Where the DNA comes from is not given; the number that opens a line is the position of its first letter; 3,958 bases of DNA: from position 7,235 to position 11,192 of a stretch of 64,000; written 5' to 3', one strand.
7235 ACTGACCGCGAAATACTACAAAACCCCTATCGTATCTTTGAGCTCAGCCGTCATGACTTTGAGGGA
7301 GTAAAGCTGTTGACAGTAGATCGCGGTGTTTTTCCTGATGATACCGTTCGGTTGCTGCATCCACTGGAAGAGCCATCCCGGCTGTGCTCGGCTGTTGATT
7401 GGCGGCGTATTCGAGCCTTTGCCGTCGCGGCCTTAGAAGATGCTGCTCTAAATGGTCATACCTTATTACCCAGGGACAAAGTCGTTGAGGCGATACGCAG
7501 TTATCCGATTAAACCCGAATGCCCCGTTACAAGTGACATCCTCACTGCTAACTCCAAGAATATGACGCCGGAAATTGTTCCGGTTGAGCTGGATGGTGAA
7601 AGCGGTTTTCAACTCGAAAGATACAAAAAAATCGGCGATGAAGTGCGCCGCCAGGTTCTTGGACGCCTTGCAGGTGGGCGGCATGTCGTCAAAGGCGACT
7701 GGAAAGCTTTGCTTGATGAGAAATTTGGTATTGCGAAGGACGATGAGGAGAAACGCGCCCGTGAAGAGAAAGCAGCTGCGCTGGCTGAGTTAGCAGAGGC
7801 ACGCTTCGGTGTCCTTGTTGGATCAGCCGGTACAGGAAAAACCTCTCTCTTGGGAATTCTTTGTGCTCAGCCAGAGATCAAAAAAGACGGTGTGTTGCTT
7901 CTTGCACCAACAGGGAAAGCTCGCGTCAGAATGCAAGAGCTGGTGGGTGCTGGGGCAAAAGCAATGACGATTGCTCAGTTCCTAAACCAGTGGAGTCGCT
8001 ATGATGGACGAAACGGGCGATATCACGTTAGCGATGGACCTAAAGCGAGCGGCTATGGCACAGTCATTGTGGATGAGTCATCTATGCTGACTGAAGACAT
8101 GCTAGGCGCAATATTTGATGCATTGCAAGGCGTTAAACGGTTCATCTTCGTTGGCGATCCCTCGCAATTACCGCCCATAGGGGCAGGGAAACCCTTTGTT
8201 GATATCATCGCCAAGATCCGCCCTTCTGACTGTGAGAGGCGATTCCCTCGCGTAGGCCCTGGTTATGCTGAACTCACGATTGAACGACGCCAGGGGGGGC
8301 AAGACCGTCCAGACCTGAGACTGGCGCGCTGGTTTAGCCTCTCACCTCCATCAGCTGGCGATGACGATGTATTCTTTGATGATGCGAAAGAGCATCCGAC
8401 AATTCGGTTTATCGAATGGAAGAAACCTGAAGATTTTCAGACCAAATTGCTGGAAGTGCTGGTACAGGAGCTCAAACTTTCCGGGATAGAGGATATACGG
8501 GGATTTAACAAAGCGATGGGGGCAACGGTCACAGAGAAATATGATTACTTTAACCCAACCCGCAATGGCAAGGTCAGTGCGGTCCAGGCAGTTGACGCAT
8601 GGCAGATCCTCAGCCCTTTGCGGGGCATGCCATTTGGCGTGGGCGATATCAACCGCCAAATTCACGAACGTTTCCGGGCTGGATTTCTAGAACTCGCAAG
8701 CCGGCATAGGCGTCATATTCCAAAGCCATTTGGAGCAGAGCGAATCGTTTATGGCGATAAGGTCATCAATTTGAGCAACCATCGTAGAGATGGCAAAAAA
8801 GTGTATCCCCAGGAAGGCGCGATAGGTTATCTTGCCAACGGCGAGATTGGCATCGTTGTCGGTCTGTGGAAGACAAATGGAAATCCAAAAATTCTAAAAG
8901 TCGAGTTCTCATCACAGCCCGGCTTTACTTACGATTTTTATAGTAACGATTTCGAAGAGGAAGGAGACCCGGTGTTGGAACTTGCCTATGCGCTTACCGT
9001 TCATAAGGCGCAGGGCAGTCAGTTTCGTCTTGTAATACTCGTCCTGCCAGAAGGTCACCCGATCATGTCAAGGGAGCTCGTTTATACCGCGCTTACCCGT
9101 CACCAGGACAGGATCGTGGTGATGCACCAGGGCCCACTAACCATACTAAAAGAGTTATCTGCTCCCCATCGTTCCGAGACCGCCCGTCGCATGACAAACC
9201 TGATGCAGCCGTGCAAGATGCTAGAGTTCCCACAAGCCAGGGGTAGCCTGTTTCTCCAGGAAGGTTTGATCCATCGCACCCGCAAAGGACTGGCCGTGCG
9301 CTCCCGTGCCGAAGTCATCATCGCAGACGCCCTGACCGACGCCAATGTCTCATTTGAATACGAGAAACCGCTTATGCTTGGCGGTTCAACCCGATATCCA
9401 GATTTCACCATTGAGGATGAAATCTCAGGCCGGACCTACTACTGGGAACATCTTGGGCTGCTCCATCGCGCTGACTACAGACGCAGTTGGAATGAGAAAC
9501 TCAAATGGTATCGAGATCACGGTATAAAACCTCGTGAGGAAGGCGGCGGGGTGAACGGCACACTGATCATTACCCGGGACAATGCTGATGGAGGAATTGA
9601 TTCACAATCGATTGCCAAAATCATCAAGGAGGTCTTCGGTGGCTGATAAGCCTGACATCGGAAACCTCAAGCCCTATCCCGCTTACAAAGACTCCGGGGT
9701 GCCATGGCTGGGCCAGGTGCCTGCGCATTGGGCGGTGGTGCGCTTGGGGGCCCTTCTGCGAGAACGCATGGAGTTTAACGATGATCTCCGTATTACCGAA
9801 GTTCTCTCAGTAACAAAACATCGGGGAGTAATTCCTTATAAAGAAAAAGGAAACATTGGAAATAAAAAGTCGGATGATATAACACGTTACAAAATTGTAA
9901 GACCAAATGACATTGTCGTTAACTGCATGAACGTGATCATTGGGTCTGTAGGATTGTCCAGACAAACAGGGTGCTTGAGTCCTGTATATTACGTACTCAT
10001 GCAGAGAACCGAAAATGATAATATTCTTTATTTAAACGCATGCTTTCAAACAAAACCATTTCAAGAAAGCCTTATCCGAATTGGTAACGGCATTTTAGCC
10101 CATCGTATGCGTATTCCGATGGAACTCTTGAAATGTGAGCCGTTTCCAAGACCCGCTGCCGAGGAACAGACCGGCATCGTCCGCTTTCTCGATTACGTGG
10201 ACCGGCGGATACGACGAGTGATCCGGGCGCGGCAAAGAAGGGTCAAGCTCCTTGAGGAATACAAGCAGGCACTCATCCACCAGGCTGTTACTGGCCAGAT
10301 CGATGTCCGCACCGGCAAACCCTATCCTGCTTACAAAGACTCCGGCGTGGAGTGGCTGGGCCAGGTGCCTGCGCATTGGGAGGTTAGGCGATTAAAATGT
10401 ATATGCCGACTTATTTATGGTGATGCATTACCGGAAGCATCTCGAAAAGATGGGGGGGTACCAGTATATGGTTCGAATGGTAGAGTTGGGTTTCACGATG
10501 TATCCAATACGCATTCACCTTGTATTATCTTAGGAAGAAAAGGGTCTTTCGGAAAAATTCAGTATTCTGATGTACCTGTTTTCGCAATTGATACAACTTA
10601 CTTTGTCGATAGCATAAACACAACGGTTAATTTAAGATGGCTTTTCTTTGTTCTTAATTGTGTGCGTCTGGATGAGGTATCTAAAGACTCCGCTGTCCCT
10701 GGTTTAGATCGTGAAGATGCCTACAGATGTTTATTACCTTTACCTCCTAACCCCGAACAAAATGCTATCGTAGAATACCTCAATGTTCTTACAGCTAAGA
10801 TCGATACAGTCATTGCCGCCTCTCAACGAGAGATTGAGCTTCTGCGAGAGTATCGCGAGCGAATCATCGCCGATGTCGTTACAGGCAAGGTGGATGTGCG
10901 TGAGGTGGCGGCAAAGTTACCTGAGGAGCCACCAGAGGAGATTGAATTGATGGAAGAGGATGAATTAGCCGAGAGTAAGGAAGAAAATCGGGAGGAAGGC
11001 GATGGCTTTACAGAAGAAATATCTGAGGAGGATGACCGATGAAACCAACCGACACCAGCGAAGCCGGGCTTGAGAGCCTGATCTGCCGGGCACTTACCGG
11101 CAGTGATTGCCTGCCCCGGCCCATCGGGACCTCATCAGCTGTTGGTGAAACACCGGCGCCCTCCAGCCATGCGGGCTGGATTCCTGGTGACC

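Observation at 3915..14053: Type I R-M operon with a fourth, translationally coupled gene between hsdM and hsdS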

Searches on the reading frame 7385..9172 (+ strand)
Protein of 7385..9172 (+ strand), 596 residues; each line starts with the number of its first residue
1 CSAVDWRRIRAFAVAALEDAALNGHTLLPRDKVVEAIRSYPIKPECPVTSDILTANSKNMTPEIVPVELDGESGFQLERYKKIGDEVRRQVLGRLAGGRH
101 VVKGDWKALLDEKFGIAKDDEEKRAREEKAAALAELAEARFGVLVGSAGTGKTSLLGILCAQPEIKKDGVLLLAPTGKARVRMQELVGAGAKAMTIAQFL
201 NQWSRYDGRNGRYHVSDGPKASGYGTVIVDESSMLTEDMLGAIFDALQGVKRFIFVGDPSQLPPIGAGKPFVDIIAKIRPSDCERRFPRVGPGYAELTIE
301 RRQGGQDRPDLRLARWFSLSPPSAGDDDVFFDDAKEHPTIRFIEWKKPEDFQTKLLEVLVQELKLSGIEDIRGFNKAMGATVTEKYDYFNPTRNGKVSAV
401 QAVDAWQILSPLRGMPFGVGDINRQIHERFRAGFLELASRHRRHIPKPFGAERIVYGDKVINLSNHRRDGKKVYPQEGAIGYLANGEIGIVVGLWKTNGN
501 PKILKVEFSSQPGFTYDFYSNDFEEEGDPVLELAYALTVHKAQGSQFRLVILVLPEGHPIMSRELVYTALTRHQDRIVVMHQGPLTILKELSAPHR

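Call 90: search_solved_structures(query=window:7385-9172:+, max_evalue=0.00001, show_alignments=1)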
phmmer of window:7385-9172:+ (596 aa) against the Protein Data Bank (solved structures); distinct sequences matched with E-value up to 0.00001: 6.
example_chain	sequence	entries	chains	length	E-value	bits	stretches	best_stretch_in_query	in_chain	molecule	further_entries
3e1s_A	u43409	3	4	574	9.5e-27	96.9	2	5-274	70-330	Exodeoxyribonuclease V, subunit RecD | Exodeoxyribonuclease V, subunit RecD, putative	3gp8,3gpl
1w36_D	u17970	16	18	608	1.2e-20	76.8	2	128-278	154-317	EXODEOXYRIBONUCLEASE V ALPHA CHAIN | RecBCD enzyme subunit RecD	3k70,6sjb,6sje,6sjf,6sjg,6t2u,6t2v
5ld2_D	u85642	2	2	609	1.2e-20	76.8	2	128-278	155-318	RecBCD enzyme subunit RecD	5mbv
9kwf_B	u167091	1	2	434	7.9e-17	64.2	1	142-266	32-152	Putative deoxyribonuclease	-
9f0x_H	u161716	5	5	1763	9e-08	34.3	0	120-271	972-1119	Multifunctional conjugation protein TraI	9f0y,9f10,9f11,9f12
8bnv_A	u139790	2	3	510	6.3e-06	28.2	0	142-265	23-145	AAA family ATPase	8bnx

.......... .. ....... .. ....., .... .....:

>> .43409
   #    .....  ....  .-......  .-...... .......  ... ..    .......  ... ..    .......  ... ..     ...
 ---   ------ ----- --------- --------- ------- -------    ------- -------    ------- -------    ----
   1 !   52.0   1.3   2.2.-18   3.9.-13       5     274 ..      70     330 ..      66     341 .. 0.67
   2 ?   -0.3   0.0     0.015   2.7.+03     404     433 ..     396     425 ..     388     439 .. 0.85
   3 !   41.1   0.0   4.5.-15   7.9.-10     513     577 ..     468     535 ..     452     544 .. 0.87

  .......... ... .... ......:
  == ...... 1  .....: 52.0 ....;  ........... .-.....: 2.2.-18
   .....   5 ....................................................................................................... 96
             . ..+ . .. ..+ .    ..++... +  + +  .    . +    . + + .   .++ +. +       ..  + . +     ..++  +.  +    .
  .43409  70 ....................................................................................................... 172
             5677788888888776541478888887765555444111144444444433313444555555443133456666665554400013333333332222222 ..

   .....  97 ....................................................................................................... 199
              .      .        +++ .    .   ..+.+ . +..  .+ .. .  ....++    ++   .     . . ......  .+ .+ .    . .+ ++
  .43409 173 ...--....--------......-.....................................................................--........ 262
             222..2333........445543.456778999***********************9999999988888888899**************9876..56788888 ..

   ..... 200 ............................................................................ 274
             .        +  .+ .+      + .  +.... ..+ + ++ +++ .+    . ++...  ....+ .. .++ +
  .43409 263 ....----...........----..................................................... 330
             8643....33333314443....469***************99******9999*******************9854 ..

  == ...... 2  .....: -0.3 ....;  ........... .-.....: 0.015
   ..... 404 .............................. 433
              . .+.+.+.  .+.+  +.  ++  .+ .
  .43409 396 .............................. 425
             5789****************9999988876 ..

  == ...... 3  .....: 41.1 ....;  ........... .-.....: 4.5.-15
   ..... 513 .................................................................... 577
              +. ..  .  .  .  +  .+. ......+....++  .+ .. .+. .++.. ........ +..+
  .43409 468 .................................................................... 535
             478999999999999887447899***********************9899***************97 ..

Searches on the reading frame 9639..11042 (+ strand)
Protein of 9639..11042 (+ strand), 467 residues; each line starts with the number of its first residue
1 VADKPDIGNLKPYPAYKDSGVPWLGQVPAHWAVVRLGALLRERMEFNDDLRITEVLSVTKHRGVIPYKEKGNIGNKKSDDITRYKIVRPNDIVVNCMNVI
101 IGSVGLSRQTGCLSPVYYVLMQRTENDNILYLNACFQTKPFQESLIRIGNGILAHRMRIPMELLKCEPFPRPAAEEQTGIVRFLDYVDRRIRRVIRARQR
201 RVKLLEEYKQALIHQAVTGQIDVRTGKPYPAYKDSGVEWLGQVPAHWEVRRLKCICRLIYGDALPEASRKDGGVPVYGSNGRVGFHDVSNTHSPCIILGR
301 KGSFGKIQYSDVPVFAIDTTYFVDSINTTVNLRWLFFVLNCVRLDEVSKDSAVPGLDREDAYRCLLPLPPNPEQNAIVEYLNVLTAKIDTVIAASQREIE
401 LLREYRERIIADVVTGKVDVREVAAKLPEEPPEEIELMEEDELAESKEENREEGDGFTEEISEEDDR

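Call 8: search_protein_families(library=pfam, proteins=[window:9639-11042:+], max_evalue=0.01)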
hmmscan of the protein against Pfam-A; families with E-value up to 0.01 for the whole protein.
window:9639-11042:+ (467 aa): 1 family
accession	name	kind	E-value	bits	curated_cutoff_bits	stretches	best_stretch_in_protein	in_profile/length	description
PF01420.25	Methylase_S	-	3.4e-14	53.8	22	1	245-399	2-166/168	Type I restriction modification DNA specificity domain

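Call 9: search_protein_families(library=padloc, proteins=[window:9639-11042:+], max_evalue=0.01)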
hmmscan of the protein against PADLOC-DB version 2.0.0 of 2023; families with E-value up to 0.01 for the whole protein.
window:9639-11042:+ (467 aa): 98 families (the best 25 are shown)
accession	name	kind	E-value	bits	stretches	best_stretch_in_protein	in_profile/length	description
PDLC03072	Specificity_I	-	4.4e-88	294.3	2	227-415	4-213/448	Type I specificity subunit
PDLC03174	Specificity_I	-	5.3e-83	277.4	1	11-449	2-460/468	Type I specificity subunit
PDLC03105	Specificity_I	-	8.3e-80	267.4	1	9-425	3-442/448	Type I specificity subunit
PDLC03090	Specificity_I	-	7.9e-76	254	1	10-420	1-433/434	Type I specificity subunit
PDLC03073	Specificity_I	-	1.5e-51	173.9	2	16-224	223-431/437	Type I specificity subunit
PDLC03191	Specificity_I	-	1.6e-49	167.4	2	10-254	8-248/436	Type I specificity subunit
PDLC03083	Specificity_I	-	7.2e-41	138.1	1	7-423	281-710/717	Type I specificity subunit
PDLC03061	Specificity_I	-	7.3e-40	135.1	1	247-415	3-169/360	Type I specificity subunit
PDLC03142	Specificity_I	-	2.3e-39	133.5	3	12-225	247-463/483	Type I specificity subunit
PDLC03162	Specificity_I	-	2.9e-38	129.8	2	299-430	81-213/431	Type I specificity subunit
PDLC03115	Specificity_I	-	1.4e-36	124.1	1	243-435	4-194/462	Type I specificity subunit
PDLC03068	Specificity_I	-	1.4e-34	117.9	1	77-422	56-399/403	Type I specificity subunit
PDLC03099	Specificity_I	-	2.3e-33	113.9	2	252-396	10-155/405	Type I specificity subunit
PDLC03145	Specificity_I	-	4e-33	112.8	2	13-217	7-208/454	Type I specificity subunit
PDLC03160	Specificity_I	-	2.2e-27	94.2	2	22-184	10-170/386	Type I specificity subunit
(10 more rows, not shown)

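Call 10: search_protein_families(library=ncbifam, proteins=[window:9639-11042:+], max_evalue=0.01)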
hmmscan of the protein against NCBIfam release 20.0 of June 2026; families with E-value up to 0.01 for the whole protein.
window:9639-11042:+ (467 aa): 1 family
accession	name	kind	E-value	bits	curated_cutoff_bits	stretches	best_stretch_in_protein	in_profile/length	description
NF007278.0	PRK09737.1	equivalog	0.00013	20.9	662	1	343-418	133-208/461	type I restriction-modification system specificity subunit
